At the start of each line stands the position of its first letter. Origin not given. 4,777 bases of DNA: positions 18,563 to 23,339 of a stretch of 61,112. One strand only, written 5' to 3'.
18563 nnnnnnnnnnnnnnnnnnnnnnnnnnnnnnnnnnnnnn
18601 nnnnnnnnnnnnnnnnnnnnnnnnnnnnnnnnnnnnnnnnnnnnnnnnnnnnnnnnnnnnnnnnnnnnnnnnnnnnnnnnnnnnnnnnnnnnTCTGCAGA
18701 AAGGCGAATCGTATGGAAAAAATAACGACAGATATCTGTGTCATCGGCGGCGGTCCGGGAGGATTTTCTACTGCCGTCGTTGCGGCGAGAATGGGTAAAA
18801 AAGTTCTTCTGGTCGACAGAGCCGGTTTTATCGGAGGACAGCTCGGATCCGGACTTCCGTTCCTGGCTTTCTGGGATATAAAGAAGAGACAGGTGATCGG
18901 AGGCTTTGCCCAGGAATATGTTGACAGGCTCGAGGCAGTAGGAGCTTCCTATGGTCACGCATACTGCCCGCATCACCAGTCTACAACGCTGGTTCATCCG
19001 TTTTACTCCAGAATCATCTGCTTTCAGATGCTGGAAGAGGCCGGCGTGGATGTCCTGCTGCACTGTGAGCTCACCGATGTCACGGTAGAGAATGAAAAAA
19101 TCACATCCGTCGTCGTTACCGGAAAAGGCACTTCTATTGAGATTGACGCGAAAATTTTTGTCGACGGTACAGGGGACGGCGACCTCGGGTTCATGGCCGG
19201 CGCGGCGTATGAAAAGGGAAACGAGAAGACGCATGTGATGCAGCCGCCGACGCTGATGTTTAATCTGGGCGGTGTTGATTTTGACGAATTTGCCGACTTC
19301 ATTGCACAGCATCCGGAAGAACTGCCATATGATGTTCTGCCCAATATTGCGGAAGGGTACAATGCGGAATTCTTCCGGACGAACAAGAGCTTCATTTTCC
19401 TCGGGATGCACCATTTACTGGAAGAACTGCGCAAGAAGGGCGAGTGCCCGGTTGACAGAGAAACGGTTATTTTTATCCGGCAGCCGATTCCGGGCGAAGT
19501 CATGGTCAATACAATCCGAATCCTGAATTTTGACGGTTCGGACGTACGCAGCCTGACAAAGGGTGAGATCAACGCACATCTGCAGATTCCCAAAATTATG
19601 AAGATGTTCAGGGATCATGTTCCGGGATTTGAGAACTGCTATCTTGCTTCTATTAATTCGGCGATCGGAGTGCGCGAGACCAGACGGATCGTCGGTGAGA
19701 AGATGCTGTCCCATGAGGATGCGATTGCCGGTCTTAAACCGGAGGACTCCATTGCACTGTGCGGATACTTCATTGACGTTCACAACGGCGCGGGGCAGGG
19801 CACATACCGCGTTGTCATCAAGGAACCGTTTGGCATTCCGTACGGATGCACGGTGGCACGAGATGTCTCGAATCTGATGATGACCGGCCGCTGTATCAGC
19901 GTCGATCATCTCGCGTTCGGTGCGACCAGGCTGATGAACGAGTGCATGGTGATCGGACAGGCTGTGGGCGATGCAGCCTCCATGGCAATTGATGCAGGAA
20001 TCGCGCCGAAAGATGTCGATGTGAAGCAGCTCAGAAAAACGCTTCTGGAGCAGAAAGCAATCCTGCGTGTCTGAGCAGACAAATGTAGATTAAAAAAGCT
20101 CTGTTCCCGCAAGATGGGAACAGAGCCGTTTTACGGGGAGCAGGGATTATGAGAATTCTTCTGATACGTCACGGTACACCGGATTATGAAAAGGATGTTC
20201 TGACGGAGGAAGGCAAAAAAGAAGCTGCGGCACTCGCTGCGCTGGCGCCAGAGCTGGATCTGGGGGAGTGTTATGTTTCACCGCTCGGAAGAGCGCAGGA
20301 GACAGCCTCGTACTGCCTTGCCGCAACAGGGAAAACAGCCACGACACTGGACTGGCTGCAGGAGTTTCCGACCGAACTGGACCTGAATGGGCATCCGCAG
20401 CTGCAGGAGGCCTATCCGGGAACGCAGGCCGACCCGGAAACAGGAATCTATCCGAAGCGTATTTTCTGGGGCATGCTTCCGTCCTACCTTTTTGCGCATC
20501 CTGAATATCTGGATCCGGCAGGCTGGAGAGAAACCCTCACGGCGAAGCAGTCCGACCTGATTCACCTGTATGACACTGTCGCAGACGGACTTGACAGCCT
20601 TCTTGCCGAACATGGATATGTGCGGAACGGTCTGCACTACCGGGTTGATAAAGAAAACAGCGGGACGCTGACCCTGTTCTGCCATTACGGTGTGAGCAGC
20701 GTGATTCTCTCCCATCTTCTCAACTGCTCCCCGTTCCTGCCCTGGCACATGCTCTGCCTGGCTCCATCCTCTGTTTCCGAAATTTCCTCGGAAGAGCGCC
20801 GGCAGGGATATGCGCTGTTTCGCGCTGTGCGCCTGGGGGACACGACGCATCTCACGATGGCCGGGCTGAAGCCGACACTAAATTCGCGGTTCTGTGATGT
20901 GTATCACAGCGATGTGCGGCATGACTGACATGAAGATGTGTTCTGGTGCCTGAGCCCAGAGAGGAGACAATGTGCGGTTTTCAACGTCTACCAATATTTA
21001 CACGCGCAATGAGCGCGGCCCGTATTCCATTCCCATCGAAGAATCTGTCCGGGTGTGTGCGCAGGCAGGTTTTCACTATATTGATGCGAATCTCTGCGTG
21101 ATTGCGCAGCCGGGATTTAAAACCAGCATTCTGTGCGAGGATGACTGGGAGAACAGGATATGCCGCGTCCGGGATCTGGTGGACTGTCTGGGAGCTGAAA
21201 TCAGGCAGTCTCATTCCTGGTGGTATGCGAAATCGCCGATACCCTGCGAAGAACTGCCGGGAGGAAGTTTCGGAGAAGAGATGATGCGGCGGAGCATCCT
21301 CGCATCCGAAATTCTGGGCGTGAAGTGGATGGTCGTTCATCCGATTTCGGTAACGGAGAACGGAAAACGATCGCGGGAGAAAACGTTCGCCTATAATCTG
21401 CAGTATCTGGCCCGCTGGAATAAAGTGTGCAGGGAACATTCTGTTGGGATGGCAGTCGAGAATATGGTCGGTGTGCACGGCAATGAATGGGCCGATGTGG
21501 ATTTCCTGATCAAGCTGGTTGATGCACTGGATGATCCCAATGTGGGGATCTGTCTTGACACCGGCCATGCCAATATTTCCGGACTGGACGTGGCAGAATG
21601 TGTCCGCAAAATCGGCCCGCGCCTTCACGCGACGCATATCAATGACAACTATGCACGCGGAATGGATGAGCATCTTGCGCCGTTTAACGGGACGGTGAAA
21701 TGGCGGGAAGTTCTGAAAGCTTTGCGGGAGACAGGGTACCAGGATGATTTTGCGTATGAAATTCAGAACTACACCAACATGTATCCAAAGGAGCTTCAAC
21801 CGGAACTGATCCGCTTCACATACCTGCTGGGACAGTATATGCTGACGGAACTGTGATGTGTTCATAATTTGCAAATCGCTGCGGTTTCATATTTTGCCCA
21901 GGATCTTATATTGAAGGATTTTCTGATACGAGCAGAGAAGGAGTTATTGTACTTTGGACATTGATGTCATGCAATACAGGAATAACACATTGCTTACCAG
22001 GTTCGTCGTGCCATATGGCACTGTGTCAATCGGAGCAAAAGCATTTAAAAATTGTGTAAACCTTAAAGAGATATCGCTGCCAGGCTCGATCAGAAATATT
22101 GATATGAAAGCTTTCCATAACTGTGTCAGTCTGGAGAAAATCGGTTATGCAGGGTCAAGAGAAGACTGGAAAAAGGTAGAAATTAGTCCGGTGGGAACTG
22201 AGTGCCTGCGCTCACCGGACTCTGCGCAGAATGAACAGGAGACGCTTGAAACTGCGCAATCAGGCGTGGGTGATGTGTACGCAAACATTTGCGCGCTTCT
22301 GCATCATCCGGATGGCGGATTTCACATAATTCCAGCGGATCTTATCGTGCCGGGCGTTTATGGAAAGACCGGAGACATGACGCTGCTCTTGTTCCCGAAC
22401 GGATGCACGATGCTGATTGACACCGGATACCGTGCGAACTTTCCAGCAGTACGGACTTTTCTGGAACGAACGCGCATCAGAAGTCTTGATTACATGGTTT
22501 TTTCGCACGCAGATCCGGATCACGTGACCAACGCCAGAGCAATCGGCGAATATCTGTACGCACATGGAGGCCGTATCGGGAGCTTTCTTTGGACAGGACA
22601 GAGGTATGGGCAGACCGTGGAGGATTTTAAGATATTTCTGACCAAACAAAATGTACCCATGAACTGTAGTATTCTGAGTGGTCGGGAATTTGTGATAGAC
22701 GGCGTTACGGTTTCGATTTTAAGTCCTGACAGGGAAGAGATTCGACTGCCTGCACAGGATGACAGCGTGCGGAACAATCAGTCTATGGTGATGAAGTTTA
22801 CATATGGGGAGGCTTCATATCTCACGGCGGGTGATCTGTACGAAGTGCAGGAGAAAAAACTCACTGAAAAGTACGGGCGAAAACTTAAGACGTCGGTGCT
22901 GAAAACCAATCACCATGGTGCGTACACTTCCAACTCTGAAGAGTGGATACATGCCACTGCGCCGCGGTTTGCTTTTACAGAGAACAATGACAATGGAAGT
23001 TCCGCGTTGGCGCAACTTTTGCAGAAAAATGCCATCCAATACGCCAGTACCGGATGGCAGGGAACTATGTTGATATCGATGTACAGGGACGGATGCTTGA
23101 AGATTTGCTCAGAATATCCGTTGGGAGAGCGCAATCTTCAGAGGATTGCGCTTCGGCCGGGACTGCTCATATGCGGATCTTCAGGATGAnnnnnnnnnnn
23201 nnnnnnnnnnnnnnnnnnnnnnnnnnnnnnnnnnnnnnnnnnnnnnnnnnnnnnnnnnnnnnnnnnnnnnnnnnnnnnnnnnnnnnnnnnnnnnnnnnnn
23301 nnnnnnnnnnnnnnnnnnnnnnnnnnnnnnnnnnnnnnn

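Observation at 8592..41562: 33 kb of sugar-importer genes without a recognisable glycoside hydrolase: phosphoesterases and flavoproteins take its place (candidate phosphodiester-linked glycan/polyol salvage system)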

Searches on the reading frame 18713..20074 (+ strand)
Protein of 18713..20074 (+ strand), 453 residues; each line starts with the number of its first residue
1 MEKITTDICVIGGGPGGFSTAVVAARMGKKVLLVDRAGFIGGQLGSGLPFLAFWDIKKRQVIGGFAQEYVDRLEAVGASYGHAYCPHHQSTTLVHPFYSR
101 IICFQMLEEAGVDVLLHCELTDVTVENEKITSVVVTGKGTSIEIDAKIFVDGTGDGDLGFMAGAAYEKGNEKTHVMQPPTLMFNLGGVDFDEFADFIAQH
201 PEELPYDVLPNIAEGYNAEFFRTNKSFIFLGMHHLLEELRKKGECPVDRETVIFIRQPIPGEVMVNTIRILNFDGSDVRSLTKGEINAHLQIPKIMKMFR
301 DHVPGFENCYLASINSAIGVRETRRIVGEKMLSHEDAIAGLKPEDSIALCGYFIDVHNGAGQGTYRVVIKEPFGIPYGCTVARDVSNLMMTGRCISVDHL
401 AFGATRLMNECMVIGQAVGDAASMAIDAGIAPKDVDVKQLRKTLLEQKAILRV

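Call 3: search_protein_families(library=pfam, proteins=[window:18713-20074:+])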
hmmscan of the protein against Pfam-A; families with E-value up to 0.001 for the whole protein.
window:18713-20074:+ (453 aa): 10 families
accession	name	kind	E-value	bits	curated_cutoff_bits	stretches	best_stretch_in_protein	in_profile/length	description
PF12831.13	FAD_oxidored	-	8.7e-112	374.9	27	1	7-444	1-416/416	FAD dependent oxidoreductase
PF01266.30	DAO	-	8.3e-10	39.1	27.9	1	7-95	1-92/353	FAD dependent oxidoreductase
PF07992.20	Pyr_redox_2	-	2.4e-09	37.5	26.1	1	7-38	2-34/291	Pyridine nucleotide-disulphide oxidoreductase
PF00890.30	FAD_binding_2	-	2.9e-07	30.5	20.4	1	7-44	1-38/414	FAD binding domain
PF03486.20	HI0933_like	-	2.2e-06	27.7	50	1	7-42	2-37/244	HI0933-like protein Rossmann domain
PF00070.33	Pyr_redox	-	8.3e-06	26.7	22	0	8-40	2-34/82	Pyridine nucleotide-disulphide oxidoreductase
PF01134.28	GIDA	-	6.9e-05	22.5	22.1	0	7-34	1-28/391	Glucose inhibited division protein A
PF01494.25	FAD_binding_3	-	0.00012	21.9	22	1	6-37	2-33/349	FAD binding domain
PF01946.23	Thi4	-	0.00013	21.8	26.2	1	4-142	16-144/235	Thi4 family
PF13450.12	NAD_binding_8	-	0.00015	22.4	21.9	1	10-45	1-36/68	NAD(P)-binding Rossmann-like domain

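Call 9: search_solved_structures(query=window:18713-20074:+, max_evalue=0.01)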
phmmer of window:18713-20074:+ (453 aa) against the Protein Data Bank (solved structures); distinct sequences matched with E-value up to 0.01: 52.
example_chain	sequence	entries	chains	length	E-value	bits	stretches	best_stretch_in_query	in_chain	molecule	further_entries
1ebd_A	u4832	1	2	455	8.3e-05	25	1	4-45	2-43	DIHYDROLIPOAMIDE DEHYDROGENASE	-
3urh_A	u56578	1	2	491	0.00011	24.6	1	5-43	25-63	Dihydrolipoyl dehydrogenase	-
7koe_C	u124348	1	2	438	0.00013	24.3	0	3-43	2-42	Electron transfer flavoprotein-quinone oxidoreductase FixC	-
3e1t_A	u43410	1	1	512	0.00014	24.2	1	7-48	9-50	Halogenase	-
2qae_A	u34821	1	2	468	0.0003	23.2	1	7-43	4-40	Dihydrolipoyl dehydrogenase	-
2eq6_A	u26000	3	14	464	0.00033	23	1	5-43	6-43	Pyruvate dehydrogenase complex, dihydrolipoamide dehydrogenase E3 component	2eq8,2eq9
3oz2_A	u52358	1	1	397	0.00043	22.7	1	5-49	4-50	Digeranylgeranylglycerophospholipid reductase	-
1jeh_A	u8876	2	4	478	0.00096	21.5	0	6-43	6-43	DIHYDROLIPOAMIDE DEHYDROGENASE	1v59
1dxl_A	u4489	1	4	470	0.001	21.4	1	6-43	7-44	DIHYDROLIPOAMIDE DEHYDROGENASE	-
1qo8_A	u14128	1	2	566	0.0011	21.3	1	5-43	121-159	FLAVOCYTOCHROME C3 FUMARATE REDUCTASE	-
6i4p_A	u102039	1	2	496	0.0013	21.1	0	4-43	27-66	Dihydrolipoyl dehydrogenase, mitochondrial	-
1zmc_A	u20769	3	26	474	0.0016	20.8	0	4-43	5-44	Dihydrolipoyl dehydrogenase, mitochondrial | Dihydrolipoyl dehydrogenase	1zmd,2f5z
1zy8_A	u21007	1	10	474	0.0016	20.8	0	4-43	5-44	Dihydrolipoyl dehydrogenase, mitochondrial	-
1ksu_A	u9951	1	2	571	0.0016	20.7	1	5-58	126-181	flavocytochrome c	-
1jrx_A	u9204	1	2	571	0.0017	20.7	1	5-58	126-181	FLAVOCYTOCHROME C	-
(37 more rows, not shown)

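Call 15: search_protein_families(library=ncbifam, proteins=[window:18713-20074:+], max_evalue=0.01)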
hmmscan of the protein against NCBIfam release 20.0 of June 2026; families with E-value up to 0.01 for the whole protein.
window:18713-20074:+ (453 aa): 59 families (the best 25 are shown)
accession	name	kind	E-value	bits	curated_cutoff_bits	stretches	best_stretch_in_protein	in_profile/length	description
NF009477.0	PRK12843.1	equivalog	7.7e-10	37.8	758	1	5-43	16-54/578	FAD-dependent oxidoreductase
NF004789.0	PRK06134.1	subfamily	6.5e-08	31.6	747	1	3-43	10-50/581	FAD-dependent oxidoreductase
NF006130.0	PRK08274.1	equivalog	1.2e-07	30.9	369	1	3-38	3-38/467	FAD-dependent tricarballylate dehydrogenase TcuA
NF005882.1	PRK07843.1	equivalog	1.8e-07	30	788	1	107-148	212-253/547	3-oxosteroid 1-dehydrogenase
TIGR02032.1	GG-red-SF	subfamily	3.9e-07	30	158.8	1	7-41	2-36/297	geranylgeranyl reductase family protein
NF009476.0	PRK12839.1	equivalog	4e-07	28.6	940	1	3-43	6-46/572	FAD-dependent oxidoreductase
TIGR01350.1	lipoamide_DH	equivalog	6.2e-07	28.5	408.8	1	6-42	2-37/461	dihydrolipoyl dehydrogenase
TIGR03997.1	mycofact_OYE_2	equivalog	1.6e-06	26.8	793.15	1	6-44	380-418/645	mycofactocin system FadH/OYE family oxidoreductase 2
NF003585.0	PRK05249.1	equivalog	2.2e-06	26.6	465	1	2-43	3-44/464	Si-specific NAD(P)(+) transhydrogenase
TIGR01372.1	soxA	subfamily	3.9e-06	25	1164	1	5-46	168-209/996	sarcosine oxidase subunit alpha family protein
NF005883.0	PRK07845.1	equivalog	4e-06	26.1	479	1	6-41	3-38/466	NAD(P)H-quinone dehydrogenase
NF003724.0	PRK05329.2-3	equivalog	6.9e-06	25.3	327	0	108-164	266-322/426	glycerol-3-phosphate dehydrogenase subunit GlpB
NF045655.1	MkRedMenJ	equivalog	7e-06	25.2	700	1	5-163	4-167/406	menaquinone reductase MenJ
NF041080.1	DGGGPL_reductase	equivalog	8e-06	25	580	1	7-156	3-156/447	digeranylgeranylglycerophospholipid reductase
NF004945.0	PRK06292.2-3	equivalog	1e-05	24.7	494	1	7-42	5-39/457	dihydrolipoyl dehydrogenase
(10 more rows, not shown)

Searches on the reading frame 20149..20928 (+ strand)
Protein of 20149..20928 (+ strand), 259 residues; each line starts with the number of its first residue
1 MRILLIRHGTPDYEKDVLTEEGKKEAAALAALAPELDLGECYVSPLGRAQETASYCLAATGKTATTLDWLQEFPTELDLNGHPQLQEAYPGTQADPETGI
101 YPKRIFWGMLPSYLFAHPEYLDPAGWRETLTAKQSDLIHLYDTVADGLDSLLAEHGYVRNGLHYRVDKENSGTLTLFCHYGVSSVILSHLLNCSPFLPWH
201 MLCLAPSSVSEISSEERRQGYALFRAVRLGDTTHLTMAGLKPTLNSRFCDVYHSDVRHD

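Call 4: search_protein_families(library=pfam, proteins=[window:20149-20928:+])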
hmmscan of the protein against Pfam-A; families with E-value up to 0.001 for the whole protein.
window:20149-20928:+ (259 aa): 1 family
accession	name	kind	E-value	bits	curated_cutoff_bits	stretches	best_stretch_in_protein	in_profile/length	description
PF00300.27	His_Phos_1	-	1e-14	55.1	21.7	1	3-82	1-88/194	Histidine phosphatase superfamily (branch 1)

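Call 15: search_protein_families(library=ncbifam, proteins=[window:20149-20928:+], max_evalue=0.01)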
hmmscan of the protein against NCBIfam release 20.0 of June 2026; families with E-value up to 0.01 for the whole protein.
window:20149-20928:+ (259 aa): 6 families
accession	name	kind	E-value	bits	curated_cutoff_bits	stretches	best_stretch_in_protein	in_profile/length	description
TIGR03162.1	ribazole_cobC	equivalog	1.1e-08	34.7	162.9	1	3-88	1-95/176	alpha-ribazole phosphatase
TIGR00249.1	sixA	equivalog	0.00014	21.8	74.5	1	1-61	1-68/154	phosphohistidine phosphatase SixA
NF038349.1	dPGM_arch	equivalog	0.00029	20.8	225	1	12-72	20-80/194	2,3-diphosphoglycerate-dependent phosphoglycerate mutase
TIGR03848.1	MSMEG_4193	subfamily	0.00079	18.9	203.85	1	18-72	27-81/204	MSMEG_4193 family putative phosphomutase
NF011580.0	PRK15004.1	equivalog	0.0013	18.8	250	0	1-73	1-82/203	adenosylcobalamin/alpha-ribazole phosphatase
NF005567.0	PRK07238.1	equivalog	0.0051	16.2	326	1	17-72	203-259/378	bifunctional RNase H/acid phosphatase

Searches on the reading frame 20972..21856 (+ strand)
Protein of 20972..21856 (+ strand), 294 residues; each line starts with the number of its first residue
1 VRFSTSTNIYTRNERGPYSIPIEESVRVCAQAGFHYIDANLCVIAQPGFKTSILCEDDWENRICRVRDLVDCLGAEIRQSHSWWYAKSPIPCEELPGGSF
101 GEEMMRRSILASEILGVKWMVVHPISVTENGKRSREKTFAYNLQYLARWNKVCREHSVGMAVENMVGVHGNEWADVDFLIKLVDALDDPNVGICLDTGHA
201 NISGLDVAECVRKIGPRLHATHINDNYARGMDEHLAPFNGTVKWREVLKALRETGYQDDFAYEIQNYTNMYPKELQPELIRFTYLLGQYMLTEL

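Call 4: search_protein_families(library=pfam, proteins=[window:20972-21856:+])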
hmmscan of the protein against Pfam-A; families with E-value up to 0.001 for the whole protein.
window:20972-21856:+ (294 aa): 1 family
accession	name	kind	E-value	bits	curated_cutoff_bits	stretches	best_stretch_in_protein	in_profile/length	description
PF01261.30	AP_endonuc_2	-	8.5e-26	91.6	31.1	1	103-279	68-242/249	Xylose isomerase-like TIM barrel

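Call 15: search_protein_families(library=ncbifam, proteins=[window:20972-21856:+], max_evalue=0.01)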
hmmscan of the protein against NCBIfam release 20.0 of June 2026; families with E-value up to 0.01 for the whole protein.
window:20972-21856:+ (294 aa): 15 families
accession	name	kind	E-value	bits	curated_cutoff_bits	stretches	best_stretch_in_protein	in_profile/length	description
NF051856.1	PsicseEpim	equivalog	6.2e-12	45.9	300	1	110-261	99-242/287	D-psicose 3-epimerase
NF041099.2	keto_glucon_epim_IolO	equivalog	1.9e-11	43.8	300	1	130-264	118-246/269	5-keto-L-gluconate epimerase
TIGR04379.1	myo_inos_iolE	equivalog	1e-08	35.1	290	1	136-226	125-212/290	myo-inosose-2 dehydratase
NF002198.0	PRK01060.1-3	equivalog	1.4e-08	34.7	244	1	146-251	112-225/253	deoxyribonuclease IV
NF002196.0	PRK01060.1-1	equivalog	1.7e-08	34.1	333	1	99-213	86-196/297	deoxyribonuclease IV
TIGR00587.1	nfo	subfamily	1.3e-07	31.2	129.65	1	103-208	89-190/279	deoxyribonuclease IV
NF041277.1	coba_remo_CbiR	equivalog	3.9e-07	29.8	105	1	105-267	87-237/249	cobamide remodeling phosphodiesterase CbiR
NF007360.0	PRK09856.1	equivalog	1.1e-06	28.4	305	1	151-264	136-248/276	fructoselysine 3-epimerase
TIGR03234.1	OH-pyruv-isom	equivalog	1.5e-05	24.5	353.45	1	130-263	112-239/254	hydroxypyruvate isomerase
NF009689.0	PRK13210.1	subfamily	0.00012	21.4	200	1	102-267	94-259/286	L-ribulose-5-phosphate 3-epimerase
NF002199.0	PRK01060.1-4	equivalog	0.00017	20.8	315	1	113-208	99-191/282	deoxyribonuclease IV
NF002197.0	PRK01060.1-2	equivalog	0.00037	19.7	376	1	104-209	96-200/289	deoxyribonuclease IV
NF009688.0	PRK13209.1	subfamily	0.00063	18.8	317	1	101-266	97-256/286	L-ribulose-5-phosphate 3-epimerase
NF043033.1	OxoTetrIsom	equivalog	0.0016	18.2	325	1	126-258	106-231/251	2-oxo-tetronate isomerase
TIGR00542.1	hxl6Piso_put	equivalog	0.0042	16.4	272.15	1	102-265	93-250/279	L-ribulose-5-phosphate 3-epimerase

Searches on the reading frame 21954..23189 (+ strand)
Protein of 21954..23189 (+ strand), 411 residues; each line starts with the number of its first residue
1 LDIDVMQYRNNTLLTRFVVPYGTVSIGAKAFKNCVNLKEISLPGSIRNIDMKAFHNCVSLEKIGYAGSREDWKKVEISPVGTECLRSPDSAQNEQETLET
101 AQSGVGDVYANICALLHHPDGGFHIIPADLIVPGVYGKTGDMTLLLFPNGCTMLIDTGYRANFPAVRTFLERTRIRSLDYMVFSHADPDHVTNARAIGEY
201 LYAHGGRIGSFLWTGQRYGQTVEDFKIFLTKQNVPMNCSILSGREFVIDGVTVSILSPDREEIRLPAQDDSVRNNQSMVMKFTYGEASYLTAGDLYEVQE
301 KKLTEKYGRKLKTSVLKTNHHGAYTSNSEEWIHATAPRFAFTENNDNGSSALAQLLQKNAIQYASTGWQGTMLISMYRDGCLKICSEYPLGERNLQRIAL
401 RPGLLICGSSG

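Call 4: search_protein_families(library=pfam, proteins=[window:21954-23189:+])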
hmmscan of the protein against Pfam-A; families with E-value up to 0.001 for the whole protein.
window:21954-23189:+ (411 aa): 4 families
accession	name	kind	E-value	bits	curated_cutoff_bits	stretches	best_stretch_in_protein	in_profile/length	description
PF13306.12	LRR_5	-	1.8e-11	44.4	27.7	1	10-65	10-63/127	BspA type Leucine rich repeat region (6 copies)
PF00753.33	Lactamase_B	-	4.5e-07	30.4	22.7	1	145-198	10-64/196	Metallo-beta-lactamase superfamily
PF19583.5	ODP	-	0.00041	20.7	27.2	1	146-197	8-60/194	ODP family beta lactamase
PF12706.13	Lactamase_B_2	-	0.00041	20.4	27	1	154-318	4-164/200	Beta-lactamase superfamily domain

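Call 15: search_protein_families(library=ncbifam, proteins=[window:21954-23189:+], max_evalue=0.01)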
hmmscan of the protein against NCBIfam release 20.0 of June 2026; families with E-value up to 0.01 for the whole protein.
window:21954-23189:+ (411 aa): 7 families
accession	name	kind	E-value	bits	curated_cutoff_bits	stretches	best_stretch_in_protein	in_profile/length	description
TIGR00361.1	ComEC_Rec2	equivalog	2.7e-15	55.5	190.05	1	149-367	459-660/663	DNA internalization-related competence protein ComEC/Rec2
NF008580.0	PRK11539.1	equivalog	7.3e-13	47.8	969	1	268-380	615-732/758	ComEC family protein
NF049846.1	blaAHM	exception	1.3e-09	37.3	590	1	152-344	84-262/304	AHM family subclass B3-like metallo-beta-lactamase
NF058524.1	6A-MBL_enzyme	equivalog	2.4e-08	33.5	220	1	248-330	174-263/346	anti-phage 6A-MBL system MBL-fold protein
NF041809.1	Avs1a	equivalog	1.7e-06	27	420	0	138-192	5-61/387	AVAST type 1 anti-phage system MBL fold metallo-hydrolase Avs1a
NF047961.1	adhesin_HupY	equivalog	0.00015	20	1250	1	12-63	186-236/978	leucine-rich repeat adhesin HupY/LrrG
NF045861.1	glide_Gli349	exception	0.0006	16.5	1750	1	3-58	2691-2745/3169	gliding machinery surface structure protein Gli349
